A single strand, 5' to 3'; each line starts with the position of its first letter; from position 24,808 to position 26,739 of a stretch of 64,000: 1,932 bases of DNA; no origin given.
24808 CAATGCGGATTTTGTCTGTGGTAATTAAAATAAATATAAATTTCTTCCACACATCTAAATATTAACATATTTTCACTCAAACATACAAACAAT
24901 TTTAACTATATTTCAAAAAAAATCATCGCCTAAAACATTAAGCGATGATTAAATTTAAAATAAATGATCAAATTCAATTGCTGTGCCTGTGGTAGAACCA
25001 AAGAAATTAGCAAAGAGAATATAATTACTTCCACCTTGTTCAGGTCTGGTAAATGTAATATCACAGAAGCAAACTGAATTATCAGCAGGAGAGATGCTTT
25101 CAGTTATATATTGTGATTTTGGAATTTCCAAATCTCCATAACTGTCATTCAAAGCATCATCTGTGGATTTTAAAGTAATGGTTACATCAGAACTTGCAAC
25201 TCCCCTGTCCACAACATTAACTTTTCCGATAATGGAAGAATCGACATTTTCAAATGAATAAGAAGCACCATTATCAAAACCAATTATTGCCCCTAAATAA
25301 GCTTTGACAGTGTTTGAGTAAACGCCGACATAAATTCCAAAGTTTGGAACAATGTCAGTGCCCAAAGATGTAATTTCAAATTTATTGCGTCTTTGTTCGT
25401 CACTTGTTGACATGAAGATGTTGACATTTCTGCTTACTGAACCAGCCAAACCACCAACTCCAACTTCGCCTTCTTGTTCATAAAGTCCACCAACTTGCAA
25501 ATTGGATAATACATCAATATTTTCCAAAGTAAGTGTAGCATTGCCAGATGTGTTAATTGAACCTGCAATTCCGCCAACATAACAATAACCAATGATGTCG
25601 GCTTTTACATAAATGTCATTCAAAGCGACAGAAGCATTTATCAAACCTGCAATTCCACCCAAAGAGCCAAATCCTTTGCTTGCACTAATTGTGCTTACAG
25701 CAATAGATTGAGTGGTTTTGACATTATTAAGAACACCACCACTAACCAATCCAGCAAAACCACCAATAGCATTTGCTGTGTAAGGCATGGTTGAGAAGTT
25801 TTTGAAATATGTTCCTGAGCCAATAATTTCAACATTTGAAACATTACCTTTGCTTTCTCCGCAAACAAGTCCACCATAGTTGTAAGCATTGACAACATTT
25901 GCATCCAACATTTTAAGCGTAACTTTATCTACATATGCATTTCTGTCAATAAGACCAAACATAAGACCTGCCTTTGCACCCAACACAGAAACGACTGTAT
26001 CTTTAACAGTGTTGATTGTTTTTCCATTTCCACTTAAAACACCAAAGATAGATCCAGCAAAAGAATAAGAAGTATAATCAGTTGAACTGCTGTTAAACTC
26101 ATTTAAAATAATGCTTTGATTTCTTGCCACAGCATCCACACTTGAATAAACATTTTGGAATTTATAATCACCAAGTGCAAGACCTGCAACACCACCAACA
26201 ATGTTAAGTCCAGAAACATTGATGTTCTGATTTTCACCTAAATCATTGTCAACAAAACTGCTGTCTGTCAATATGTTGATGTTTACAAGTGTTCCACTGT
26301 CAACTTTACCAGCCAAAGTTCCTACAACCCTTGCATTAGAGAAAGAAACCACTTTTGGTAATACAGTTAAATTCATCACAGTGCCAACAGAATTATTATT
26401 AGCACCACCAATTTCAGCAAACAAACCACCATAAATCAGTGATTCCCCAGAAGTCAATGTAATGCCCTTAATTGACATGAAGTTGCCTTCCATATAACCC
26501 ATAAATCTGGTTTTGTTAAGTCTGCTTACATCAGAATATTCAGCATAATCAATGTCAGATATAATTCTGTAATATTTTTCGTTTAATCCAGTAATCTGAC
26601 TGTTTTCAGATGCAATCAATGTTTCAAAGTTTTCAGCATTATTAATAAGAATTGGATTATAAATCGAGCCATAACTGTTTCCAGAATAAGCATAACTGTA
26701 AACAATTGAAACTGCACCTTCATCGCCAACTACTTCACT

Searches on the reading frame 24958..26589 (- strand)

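Call 28: search_protein_families(library=pfam, proteins=[window:24958-26589:-], max_evalue=10)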
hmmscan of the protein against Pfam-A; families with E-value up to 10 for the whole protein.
window:24958-26589:- (544 aa): 1 family
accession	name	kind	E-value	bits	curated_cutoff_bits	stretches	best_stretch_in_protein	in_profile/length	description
PF24612.2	Ig_TgrO1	-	0.11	13.1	27.9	1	120-177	10-57/81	TgrO1-like, immunoglobulin-like domain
